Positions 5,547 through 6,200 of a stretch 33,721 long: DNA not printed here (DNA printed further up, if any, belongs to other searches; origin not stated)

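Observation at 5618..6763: Orphan operon of three tandem Cys-containing DUF2173/Roadblock-like paralogs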

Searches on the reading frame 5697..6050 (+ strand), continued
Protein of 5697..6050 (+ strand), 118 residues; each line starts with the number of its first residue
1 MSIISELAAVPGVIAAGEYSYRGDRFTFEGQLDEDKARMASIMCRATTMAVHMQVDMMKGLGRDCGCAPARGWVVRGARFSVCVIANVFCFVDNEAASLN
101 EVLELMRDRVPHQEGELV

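Call 67: search_protein_families(library=pfam, proteins=[L084:8789-10342:+, L082:6420-7763:-, L086:9131-10705:+], max_evalue=0.01)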
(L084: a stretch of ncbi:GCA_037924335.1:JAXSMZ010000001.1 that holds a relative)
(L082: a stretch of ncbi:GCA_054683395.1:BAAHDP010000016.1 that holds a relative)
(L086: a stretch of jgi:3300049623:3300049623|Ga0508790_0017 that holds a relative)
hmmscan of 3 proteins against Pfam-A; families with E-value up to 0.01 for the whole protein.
L084:8789-10342:+ (518 aa): 15 families
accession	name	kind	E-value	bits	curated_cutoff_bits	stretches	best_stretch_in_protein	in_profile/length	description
PF00158.32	Sigma54_activat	-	2.9e-70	235.8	20.2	1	227-394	1-168/168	Sigma-54 interaction domain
PF25601.1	AAA_lid_14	-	2.4e-26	91.8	27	1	399-466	1-68/87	AAA+ ATPase lid domain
PF14532.12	Sigma54_activ_2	-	1.1e-19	71.4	25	1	229-398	2-138/138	Sigma-54 interaction domain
PF02954.25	HTH_8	-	1.3e-13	50.8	22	1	478-516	4-42/42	Bacterial regulatory protein, Fis family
PF13426.13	PAS_9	-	1.2e-12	48.5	27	1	11-102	2-102/103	PAS domain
PF08448.16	PAS_4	-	8.1e-09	36.1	23.1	1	7-104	2-108/110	PAS fold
PF13188.13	PAS_8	-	1.6e-08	34.6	21.8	1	11-57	12-56/65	PAS domain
PF07728.20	AAA_5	-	6.8e-08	33.1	22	1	250-371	1-125/139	AAA domain (dynein-related subfamily)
PF00989.32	PAS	-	7.2e-08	32.9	22.6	0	118-167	3-51/113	PAS fold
PF01078.27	Mg_chelatase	-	1.2e-06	28.5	20.3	0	306-368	93-157/207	Magnesium chelatase, subunit ChlI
PF00004.35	AAA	-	1.6e-06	29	21.2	1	251-375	1-114/131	ATPase family associated with various cellular activities (AAA)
PF13191.12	AAA_16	-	1.1e-05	26.4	32.6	1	234-329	9-103/167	AAA ATPase domain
PF00493.29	MCM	-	1.1e-05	25.1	23.3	1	247-369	56-173/224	MCM P-loop domain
PF07724.20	AAA_2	-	0.00066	20.2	27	1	249-376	4-132/166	AAA domain (Cdc48 subfamily)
PF24820.1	Diguanyl_cycl_sensor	-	0.0033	17.8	28.1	0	122-165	2-44/109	Diguanylate cyclase-like sensor domain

L082:6420-7763:- (448 aa): 16 families
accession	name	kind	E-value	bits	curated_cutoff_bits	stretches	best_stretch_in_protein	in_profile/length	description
PF00158.32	Sigma54_activat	-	2.5e-68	229.5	20.2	1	140-306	2-168/168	Sigma-54 interaction domain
PF25601.1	AAA_lid_14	-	2.3e-20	72.6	27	1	311-390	1-81/87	AAA+ ATPase lid domain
PF14532.12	Sigma54_activ_2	-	7.6e-19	68.8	25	1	140-310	1-138/138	Sigma-54 interaction domain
PF02954.25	HTH_8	-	6.5e-10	39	22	1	411-443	10-42/42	Bacterial regulatory protein, Fis family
PF13191.12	AAA_16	-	2.9e-09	38.1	32.6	1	138-255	1-120/167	AAA ATPase domain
PF07728.20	AAA_5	-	5.1e-09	36.7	22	1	163-283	2-125/139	AAA domain (dynein-related subfamily)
PF01078.27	Mg_chelatase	-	1.4e-06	28.3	20.3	1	155-250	16-125/207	Magnesium chelatase, subunit ChlI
PF08448.16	PAS_4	-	7.4e-06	26.6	23.1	1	15-125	1-109/110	PAS fold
PF00004.35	AAA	-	2.6e-05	25.1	21.2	1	163-292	1-119/131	ATPase family associated with various cellular activities (AAA)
PF13188.13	PAS_8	-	0.00043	20.5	21.8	1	13-50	5-39/65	PAS domain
PF20703.3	nSTAND1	-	0.0017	18.5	27.1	1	137-184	14-59/379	Novel STAND NTPase 1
PF13401.12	AAA_22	-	0.0023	18.7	27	1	163-198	8-43/130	AAA domain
PF00989.32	PAS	-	0.0033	17.8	22.6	0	13-48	5-40/113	PAS fold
PF20030.5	bpMoxR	-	0.006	16.1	27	0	135-286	10-151/205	MoxR domain in the MoxR-vWA-beta-propeller ternary systems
PF20720.3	nSTAND3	-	0.0078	16.4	27.2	0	150-182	7-39/155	Novel STAND NTPase 3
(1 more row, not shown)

L086:9131-10705:+ (525 aa): 17 families
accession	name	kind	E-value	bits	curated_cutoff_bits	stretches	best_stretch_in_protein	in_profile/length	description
PF00158.32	Sigma54_activat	-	3.4e-71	238.8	20.2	1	228-392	3-167/168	Sigma-54 interaction domain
PF25601.1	AAA_lid_14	-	3.1e-28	97.8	27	1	398-474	1-77/87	AAA+ ATPase lid domain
PF14532.12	Sigma54_activ_2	-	1.4e-18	67.9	25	1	233-397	7-138/138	Sigma-54 interaction domain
PF02954.25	HTH_8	-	7.7e-14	51.6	22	1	485-521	6-42/42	Bacterial regulatory protein, Fis family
PF13426.13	PAS_9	-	1.2e-09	38.7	27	1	12-102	1-102/103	PAS domain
PF13188.13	PAS_8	-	1.7e-09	37.7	21.8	2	117-156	2-43/65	PAS domain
PF07728.20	AAA_5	-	1.9e-08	34.8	22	1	249-368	1-123/139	AAA domain (dynein-related subfamily)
PF00989.32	PAS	-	3.5e-08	33.9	22.6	1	117-162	2-46/113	PAS fold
PF01078.27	Mg_chelatase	-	2.4e-07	30.8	20.3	0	305-346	93-134/207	Magnesium chelatase, subunit ChlI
PF00004.35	AAA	-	4.1e-06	27.7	21.2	1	250-376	1-116/131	ATPase family associated with various cellular activities (AAA)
PF08448.16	PAS_4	-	1.3e-05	25.9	23.1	0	122-164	1-42/110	PAS fold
PF12860.13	PAS_7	-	1.3e-05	25.8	27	0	123-194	2-73/115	PAS fold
PF20720.3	nSTAND3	-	5.5e-05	23.3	27.2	1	237-281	7-51/155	Novel STAND NTPase 3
PF00493.29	MCM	-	0.00023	20.8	23.3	1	245-382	55-187/224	MCM P-loop domain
PF07724.20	AAA_2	-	0.0011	19.5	27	1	247-377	3-134/166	AAA domain (Cdc48 subfamily)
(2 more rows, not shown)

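Call 71: find_homologous_proteins(query=P0123, max_evalue=0.001)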
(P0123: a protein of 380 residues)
Query P0123 (380 aa): 3 proteins with E <= 0.001 among 8000 candidates.
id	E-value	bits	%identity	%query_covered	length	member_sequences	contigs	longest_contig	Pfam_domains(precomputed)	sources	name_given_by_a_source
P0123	8.9e-244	826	100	100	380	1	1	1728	PF09941.15,PF02036.23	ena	-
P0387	2.2e-183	628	78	100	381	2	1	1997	PF09941.15,PF02036.23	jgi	jgi:roadblock/LC7 domain-containing protein/putative sterol carrier protein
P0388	7.1e-167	573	74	99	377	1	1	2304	PF09941.15,PF02036.23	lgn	-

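Call 72: find_encoding_contigs(protein=P0388, flank=3000, max_places=2)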
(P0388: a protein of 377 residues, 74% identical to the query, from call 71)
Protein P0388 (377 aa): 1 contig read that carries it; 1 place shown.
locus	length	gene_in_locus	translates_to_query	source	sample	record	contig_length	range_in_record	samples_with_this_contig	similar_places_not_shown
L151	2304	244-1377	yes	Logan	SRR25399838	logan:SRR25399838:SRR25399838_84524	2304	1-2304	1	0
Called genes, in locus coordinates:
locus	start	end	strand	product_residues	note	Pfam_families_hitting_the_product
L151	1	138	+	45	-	?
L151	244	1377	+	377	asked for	PF09941:DUF2173, PF02036:SCP2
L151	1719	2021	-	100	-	-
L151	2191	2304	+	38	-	?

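Call 81: search_dna_similar(query=P0131, collection=plasmids, mode=protein, max_evalue=0.001, max_rows=20)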
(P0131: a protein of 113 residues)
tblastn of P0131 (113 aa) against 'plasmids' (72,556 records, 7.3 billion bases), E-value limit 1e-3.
Records with a match: 2; places in all: 2; records where one place covers at least 80% of the query: 2.
Best place of each record, by identity: <60% 2.
By first word of the organism name: Methylocystis 2.
By predicted mobility (MOB-suite, as given by PLSDB): non-mobilizable 2.
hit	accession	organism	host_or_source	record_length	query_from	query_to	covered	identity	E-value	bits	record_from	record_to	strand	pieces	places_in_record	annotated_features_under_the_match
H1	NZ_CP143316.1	Methylocystis iwaonis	cell culture,rice rhizosphere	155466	4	109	94%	33.3%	2e-4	45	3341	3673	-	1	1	DUF2173 family protein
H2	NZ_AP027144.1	Methylocystis iwaonis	-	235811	4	109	94%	33.3%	2e-4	45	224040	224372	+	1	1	DUF2173 family protein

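Call 82: get_annotated_region(hit=H2, flank=8000)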
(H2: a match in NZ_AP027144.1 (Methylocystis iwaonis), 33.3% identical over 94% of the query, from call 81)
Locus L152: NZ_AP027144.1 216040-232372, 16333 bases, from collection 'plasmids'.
description: Methylocystis iwaonis strain SS37A-Re plasmid pSS37A-Re-2, complete sequence
organism: Methylocystis iwaonis (NCBI taxid 2885079)
taxonomy: Bacteria; Pseudomonadota; Alphaproteobacteria; Hyphomicrobiales; Methylocystaceae; Methylocystis; Methylocystis iwaonis
host: -; source: -; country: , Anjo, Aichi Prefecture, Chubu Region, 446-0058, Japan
typing (MOB-suite, as given by PLSDB): non-mobilizable
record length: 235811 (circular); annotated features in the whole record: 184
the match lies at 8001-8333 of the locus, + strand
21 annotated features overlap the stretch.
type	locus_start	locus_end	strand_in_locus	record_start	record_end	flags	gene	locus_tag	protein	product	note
CDS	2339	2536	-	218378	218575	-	-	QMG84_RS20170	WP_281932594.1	hypothetical protein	-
CDS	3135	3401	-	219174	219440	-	-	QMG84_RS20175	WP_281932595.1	hypothetical protein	-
CDS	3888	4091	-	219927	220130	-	-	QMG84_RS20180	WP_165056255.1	hypothetical protein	-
CDS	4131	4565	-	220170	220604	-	-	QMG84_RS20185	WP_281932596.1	DUF2721 domain-containing protein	-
CDS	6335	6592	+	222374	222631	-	-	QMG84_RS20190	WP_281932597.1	hypothetical protein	-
CDS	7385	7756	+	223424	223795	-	-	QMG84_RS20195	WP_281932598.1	hypothetical protein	-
CDS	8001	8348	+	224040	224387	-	-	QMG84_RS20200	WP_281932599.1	DUF2173 family protein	-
CDS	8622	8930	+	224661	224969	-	-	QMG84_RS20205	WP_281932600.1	SOS response-associated peptidase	GO:0018142 - obsolete protein-DNA covalent cross-linking [Evidence IEA]; GO:0009432 - SOS response [Evidence IEA]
CDS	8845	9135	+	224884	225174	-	-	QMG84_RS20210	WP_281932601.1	SOS response-associated peptidase family protein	GO:0006974 - DNA damage response [Evidence IEA]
CDS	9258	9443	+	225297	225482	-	-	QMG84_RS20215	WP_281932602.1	hypothetical protein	-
CDS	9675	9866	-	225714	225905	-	-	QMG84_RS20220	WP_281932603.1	hypothetical protein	-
CDS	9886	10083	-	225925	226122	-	-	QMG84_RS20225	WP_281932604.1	hypothetical protein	-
CDS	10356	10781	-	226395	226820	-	-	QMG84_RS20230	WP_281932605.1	hypothetical protein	-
CDS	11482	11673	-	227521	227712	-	-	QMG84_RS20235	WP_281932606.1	hypothetical protein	-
CDS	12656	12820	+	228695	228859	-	-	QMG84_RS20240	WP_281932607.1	helix-turn-helix domain-containing protein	GO:0006355 - regulation of DNA-templated transcription [Evidence IEA]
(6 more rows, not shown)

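Call 83: predict_structure(alignment_id=A6)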
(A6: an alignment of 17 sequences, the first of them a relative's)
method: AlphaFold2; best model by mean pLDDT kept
length: 380 residues; sequences in the alignment: 17
mean_pLDDT: 81.2   pTM: 0.62
mean pLDDT of the five models: 81.2, 80.6, 78.5, 67.8, 56.3
residues with pLDDT >= 90: 93; 70-90: 230; 50-70: 32; < 50: 25
segments of 3 or more residues with pLDDT < 50: 233-235, 237-256
pLDDT, mean of each block of 10 residues (from residue 1): 71 92 85 77 82 88 85 90 89 90 90 70 85 89 89 90 89 86 73 84 91 90 78 49 40 45 88 91 88 78 90 88 87 85 78 73 72 81
secondary structure, 60 per line:
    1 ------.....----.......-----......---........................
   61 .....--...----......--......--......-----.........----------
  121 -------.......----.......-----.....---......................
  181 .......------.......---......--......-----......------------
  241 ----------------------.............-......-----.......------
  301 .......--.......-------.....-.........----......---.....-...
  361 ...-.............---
elements in order: H7-11 E16-22 E28-33 H37-65 E75-80 E83-88 E91-96 H102-110 H128-134 E139-145 E151-155 H159-187 E194-200 E204-209 E212-217 H223-228 H263-275 H277-282 E288-294 E301-307 E310-316 E324-328 H330-338 H343-348 E352-356 H358-363 H365-377
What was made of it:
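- The fusion model has pLDDT 81 and pTM 0.62 (call 83).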

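Call 86: fold_search(model_id=the predicted structure, library=pdb)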
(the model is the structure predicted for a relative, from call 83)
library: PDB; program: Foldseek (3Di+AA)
matches with E <= 10: 710; with E <= 0.001: 35
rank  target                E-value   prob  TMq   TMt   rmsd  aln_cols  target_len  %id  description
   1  2cx7_B                1.8e-08  1.00  0.29  0.79   2.4       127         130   24  Crystal structure of sterol carrier protein 2 (released 2005-12-28)
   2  2cx7_A                1.9e-08  1.00  0.30  0.83   2.0       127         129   24  Crystal structure of sterol carrier protein 2 (released 2005-12-28)
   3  1wfr_MODEL_1_A        5.3e-07  1.00  0.29  0.72   2.5       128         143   24  Solution structure of the conserved hypothetical protein TT1886, possibly sterol carrier protein, from Thermus (released 2004-11-26)
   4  3bn8_B                1.8e-06  1.00  0.23  0.69   5.8       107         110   17  Crystal structure of a putative sterol carrier protein type 2 (af1534) from archaeoglobus fulgidus dsm 4304 at 2.11 A  (released 2007-12-25)
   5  3cnu                  2.5e-06  1.00  0.23  0.70   5.8       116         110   16  Crystal structure of the predicted coding region AF_1534 from Archaeoglobus fulgidus (released 2008-04-15)
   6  3bn8_A                1.1e-05  1.00  0.23  0.66   5.4       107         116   17  Crystal structure of a putative sterol carrier protein type 2 (af1534) from archaeoglobus fulgidus dsm 4304 at 2.11 A  (released 2007-12-25)
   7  6h6o_A                2.0e-05  1.00  0.25  0.66   5.5       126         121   18  UbiJ-SCP2 Ubiquinone synthesis protein (released 2019-02-13)
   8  4uei_MODEL_1_A        3.6e-05  1.00  0.24  0.59   5.8       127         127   19  Solution structure of the sterol carrier protein domain 2 of Helicoverpa armigera (released 2015-12-30)
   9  6h6n_A                3.8e-05  1.00  0.24  0.61   8.6       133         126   17  UbiJ-SCP2 Ubiquinone synthesis protein (released 2019-02-13)
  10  6ovp_B                4.8e-05  1.00  0.24  0.61   5.0       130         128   17  Sterol Carrier Protein 2 from Yarrowia Lipolytica (apo form) (released 2020-05-20)
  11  4jgx_B                6.0e-05  1.00  0.23  0.56   4.6       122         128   16  The Structure of Sterol Carrier Protein 2 from the Yeast Yarrowia Lipolytica (released 2013-12-18)
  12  8af2_A                6.4e-05  1.00  0.22  0.56   6.3       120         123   14  Human Sterol Carrier Protein with unnatural amino acid 2,2'-bipyridine alanine incorporated at position 111 (released 2023-08-16)
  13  2c0l_B                8.0e-05  1.00  0.23  0.56   5.3       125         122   16  TPR DOMAIN OF HUMAN PEX5P IN COMPLEX WITH HUMAN MSCP2 (released 2006-11-15)
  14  4av7_A                9.0e-05  1.00  0.22  0.14  15.1       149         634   17  Structure determination of the double mutant S233Y F250G from the sec- alkyl sulfatase PisA1 (released 2012-12-05)
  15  2yhe_B                9.6e-05  1.00  0.20  0.12   3.3        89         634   15  Structure determination of the stereoselective inverting sec- alkylsulfatase Pisa1 from Pseudomonas sp. (released 2012-05-16)
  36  3kye_C                1.0e-03  1.00  0.23  0.67   2.7       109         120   16  Crystal Structure of Roadblock/LC7 Domain from Streptomyces avermitilis (released 2009-12-22)
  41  3kye_A                1.5e-03  1.00  0.22  0.63   3.5       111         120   14  Crystal Structure of Roadblock/LC7 Domain from Streptomyces avermitilis (released 2009-12-22)
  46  3kye_B                3.2e-03  1.00  0.22  0.62   3.9       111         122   14  Crystal Structure of Roadblock/LC7 Domain from Streptomyces avermitilis (released 2009-12-22)
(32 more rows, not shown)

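Call 87: search_protein_families(library=padloc, proteins=[window:5697-6050:+], max_evalue=0.01)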
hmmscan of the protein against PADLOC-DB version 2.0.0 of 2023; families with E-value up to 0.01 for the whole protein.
window:5697-6050:+ (118 aa): 0 families

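Call 91: find_encoding_contigs(protein=P0385, flank=7000, max_places=2)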
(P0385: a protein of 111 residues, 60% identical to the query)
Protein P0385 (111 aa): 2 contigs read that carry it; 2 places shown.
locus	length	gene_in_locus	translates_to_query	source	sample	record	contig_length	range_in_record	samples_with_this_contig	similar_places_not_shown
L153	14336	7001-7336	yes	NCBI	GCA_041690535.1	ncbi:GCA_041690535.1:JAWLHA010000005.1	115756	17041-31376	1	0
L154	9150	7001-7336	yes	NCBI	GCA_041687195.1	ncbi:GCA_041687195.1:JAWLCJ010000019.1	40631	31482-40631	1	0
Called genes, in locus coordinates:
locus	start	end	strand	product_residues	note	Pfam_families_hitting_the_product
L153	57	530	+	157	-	PF13302:Acetyltransf_3, PF00583:Acetyltransf_1, PF13673:Acetyltransf_10, PF13508:Acetyltransf_7, PF08445:FR47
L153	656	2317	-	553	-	PF00072:Response_reg, PF01266:DAO (faint), PF01494:FAD_binding_3 (faint), PF03486:HI0933_like (faint), PF07992:Pyr_redox_2, PF12831:FAD_oxidored (faint), PF13738:Pyr_redox_3, PF00070:Pyr_redox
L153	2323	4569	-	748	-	PF00072:Response_reg, PF00989:PAS, PF08448:PAS_4, PF13426:PAS_9, PF00989:PAS, PF08448:PAS_4, PF13426:PAS_9, PF02518:HATPase_c, +3 more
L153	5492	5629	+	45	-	PF03537:Glyco_hydro_114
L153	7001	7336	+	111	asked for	PF09941:DUF2173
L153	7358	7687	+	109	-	PF09941:DUF2173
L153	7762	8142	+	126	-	PF02036:SCP2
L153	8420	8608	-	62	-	-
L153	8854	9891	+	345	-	-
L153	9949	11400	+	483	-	-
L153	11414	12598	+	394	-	PF07728:AAA_5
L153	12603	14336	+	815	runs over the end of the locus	PF18934:DUF5682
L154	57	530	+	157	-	PF13302:Acetyltransf_3, PF00583:Acetyltransf_1, PF13673:Acetyltransf_10, PF13508:Acetyltransf_7, PF08445:FR47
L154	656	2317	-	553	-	PF00072:Response_reg, PF01266:DAO (faint), PF01494:FAD_binding_3 (faint), PF03486:HI0933_like (faint), PF07992:Pyr_redox_2, PF12831:FAD_oxidored (faint), PF13738:Pyr_redox_3, PF00070:Pyr_redox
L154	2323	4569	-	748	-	PF00072:Response_reg, PF00989:PAS, PF08448:PAS_4, PF13426:PAS_9, PF00989:PAS, PF08448:PAS_4, PF13426:PAS_9, PF02518:HATPase_c, +3 more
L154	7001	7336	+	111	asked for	PF09941:DUF2173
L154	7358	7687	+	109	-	PF09941:DUF2173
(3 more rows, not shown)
